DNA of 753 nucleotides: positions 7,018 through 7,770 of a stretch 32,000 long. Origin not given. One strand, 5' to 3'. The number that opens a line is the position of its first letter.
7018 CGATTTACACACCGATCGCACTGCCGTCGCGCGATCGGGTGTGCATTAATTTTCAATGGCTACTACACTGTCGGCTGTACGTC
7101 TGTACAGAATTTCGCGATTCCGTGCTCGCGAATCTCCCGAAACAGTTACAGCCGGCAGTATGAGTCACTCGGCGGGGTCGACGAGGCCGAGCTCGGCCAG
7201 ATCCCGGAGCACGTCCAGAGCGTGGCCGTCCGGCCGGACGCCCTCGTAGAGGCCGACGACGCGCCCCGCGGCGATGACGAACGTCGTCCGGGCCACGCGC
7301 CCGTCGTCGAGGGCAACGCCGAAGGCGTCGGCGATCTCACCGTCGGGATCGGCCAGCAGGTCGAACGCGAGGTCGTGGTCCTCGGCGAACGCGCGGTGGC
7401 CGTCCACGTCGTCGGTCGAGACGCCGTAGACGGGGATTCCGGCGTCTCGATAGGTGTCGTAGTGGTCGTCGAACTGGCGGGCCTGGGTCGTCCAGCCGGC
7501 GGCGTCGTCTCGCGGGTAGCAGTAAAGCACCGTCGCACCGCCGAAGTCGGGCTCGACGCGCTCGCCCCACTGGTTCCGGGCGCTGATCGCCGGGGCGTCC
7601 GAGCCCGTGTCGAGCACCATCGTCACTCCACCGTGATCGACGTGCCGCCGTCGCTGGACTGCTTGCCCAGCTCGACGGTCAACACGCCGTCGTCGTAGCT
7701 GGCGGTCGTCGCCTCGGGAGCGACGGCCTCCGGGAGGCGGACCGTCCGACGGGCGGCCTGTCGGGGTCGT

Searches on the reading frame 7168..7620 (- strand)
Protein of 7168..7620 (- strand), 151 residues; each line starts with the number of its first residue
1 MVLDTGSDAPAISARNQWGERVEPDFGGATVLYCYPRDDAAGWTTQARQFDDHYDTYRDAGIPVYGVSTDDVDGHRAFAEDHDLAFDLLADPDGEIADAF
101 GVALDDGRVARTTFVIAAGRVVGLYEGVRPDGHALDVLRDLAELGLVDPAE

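Call 52: find_homologous_proteins(query=window:7168-7620:-, max_evalue=1e-30)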
Query seq(151 aa) (151 aa): 708 proteins with E <= 1e-30 among 1164 candidates; the best 120 are listed.
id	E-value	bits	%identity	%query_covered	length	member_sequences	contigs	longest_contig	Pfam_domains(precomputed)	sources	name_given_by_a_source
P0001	1.4e-83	296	93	100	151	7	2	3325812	PF08534.17,PF00578.28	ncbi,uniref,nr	ncbi:peroxiredoxin [Halomicrobium sp. HM KBTZ05]|uniref:thioredoxin-dependent peroxiredoxin n=1 Tax=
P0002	3.2e-68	246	76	98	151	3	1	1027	PF08534.17,PF00578.28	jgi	jgi:peroxiredoxin Q/BCP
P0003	2.0e-67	244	76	99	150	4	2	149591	PF08534.17,PF00578.28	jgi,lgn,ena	-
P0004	7.8e-67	242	74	98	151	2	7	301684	PF08534.17,PF00578.28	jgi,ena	-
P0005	3.8e-66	240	73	100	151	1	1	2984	PF08534.17,PF00578.28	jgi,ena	jgi:peroxiredoxin Q/BCP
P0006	4.6e-65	236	74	99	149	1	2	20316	PF08534.17,PF00578.28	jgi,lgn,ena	-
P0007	4.9e-64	233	72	98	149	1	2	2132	PF08534.17,PF00578.28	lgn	-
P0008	8.2e-64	232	73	99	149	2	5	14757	PF08534.17,PF00578.28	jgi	jgi:peroxiredoxin Q/BCP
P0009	2.5e-63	231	73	99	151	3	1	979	PF08534.17,PF00578.28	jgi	-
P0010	3.4e-62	227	71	100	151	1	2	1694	PF08534.17,PF00578.28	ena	-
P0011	8.7e-62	226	72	100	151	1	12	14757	PF08534.17,PF00578.28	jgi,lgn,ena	jgi:peroxiredoxin Q/BCP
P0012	1.7e-59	218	68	100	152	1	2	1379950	PF08534.17,PF00578.28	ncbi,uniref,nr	ncbi:peroxiredoxin [Halomicroarcula limicola]|uniref:thioredoxin-dependent peroxiredoxin n=1 Tax=Hal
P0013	7.9e-59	216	67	99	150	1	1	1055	PF08534.17,PF00578.28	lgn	-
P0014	5.6e-58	213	66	100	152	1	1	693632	PF08534.17,PF00578.28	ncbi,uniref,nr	ncbi:peroxiredoxin [Halomicroarcula sp. F13]|uniref:thioredoxin-dependent peroxiredoxin n=1 Tax=Halo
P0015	6.5e-58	213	66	99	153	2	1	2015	PF08534.17,PF00578.28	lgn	-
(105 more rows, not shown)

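Call 53: find_encoding_contigs(protein=P0001, flank=4000, max_places=6)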
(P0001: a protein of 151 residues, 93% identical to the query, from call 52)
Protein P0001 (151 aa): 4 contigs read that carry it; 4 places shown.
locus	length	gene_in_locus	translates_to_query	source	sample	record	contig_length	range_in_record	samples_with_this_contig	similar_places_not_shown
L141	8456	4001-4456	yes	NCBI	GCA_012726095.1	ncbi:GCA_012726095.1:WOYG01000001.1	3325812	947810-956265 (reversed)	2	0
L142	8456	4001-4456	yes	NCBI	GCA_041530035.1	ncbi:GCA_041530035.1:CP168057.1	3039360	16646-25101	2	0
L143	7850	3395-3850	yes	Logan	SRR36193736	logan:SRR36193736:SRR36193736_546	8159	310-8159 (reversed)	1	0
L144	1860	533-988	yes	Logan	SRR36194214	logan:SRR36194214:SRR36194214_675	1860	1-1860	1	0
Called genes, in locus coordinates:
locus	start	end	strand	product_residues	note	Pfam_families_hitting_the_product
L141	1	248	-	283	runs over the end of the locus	PF00561:Abhydrolase_1, PF12146:Hydrolase_4, PF12697:Abhydrolase_6, PF08386:Abhydrolase_4 (faint)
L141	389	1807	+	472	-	PF01134:GIDA (weak), PF01266:DAO (faint), PF01494:FAD_binding_3 (faint), PF03486:HI0933_like (faint), PF07992:Pyr_redox_2, PF12831:FAD_oxidored (weak), PF00070:Pyr_redox, PF02852:Pyr_redox_dim, +2 more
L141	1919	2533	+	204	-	-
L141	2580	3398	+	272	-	PF00800:PDT, PF01842:ACT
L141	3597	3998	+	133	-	PF05455:GvpH (weak), PF00011:HSP20, PF17886:ArsA_HSP20 (weak)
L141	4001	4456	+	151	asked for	PF00578:AhpC-TSA, PF08534:Redoxin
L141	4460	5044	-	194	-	-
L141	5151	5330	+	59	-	PF24379:DUF7535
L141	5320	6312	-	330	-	PF02423:OCD_Mu_crystall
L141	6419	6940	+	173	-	PF00582:Usp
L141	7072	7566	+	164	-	PF26494:DUF8162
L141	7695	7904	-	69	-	PF09834:DUF2061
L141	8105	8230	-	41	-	-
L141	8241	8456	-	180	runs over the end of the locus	PF08939:Bles03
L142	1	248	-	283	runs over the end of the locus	PF00561:Abhydrolase_1, PF12146:Hydrolase_4, PF12697:Abhydrolase_6, PF08386:Abhydrolase_4 (faint)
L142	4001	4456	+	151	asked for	PF00578:AhpC-TSA, PF08534:Redoxin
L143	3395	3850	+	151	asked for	PF00578:AhpC-TSA, PF08534:Redoxin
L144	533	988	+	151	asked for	PF00578:AhpC-TSA, PF08534:Redoxin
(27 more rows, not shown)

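Call 86: find_encoding_contigs(protein=window:7168-7620:-, flank=1500, max_places=10)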
Protein seq(151 aa) (151 aa): 8 contigs read that carry it; 2 places shown.
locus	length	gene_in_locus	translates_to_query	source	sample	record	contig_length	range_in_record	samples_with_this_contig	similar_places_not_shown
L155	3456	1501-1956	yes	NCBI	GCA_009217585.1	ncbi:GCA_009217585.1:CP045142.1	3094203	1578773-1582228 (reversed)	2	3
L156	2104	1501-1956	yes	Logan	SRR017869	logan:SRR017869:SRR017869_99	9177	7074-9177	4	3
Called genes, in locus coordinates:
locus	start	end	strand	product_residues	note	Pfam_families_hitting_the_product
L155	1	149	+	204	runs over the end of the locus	-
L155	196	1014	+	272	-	PF00800:PDT, PF01842:ACT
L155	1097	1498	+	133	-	PF05455:GvpH (faint), PF00011:HSP20, PF17886:ArsA_HSP20 (weak)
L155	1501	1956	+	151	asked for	PF00578:AhpC-TSA, PF08534:Redoxin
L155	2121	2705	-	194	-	-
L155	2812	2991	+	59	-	PF24379:DUF7535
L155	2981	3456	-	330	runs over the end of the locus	PF02423:OCD_Mu_crystall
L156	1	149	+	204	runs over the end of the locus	-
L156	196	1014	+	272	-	PF00800:PDT, PF01842:ACT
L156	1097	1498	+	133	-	PF05455:GvpH (faint), PF00011:HSP20, PF17886:ArsA_HSP20 (weak)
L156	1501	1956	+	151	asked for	PF00578:AhpC-TSA, PF08534:Redoxin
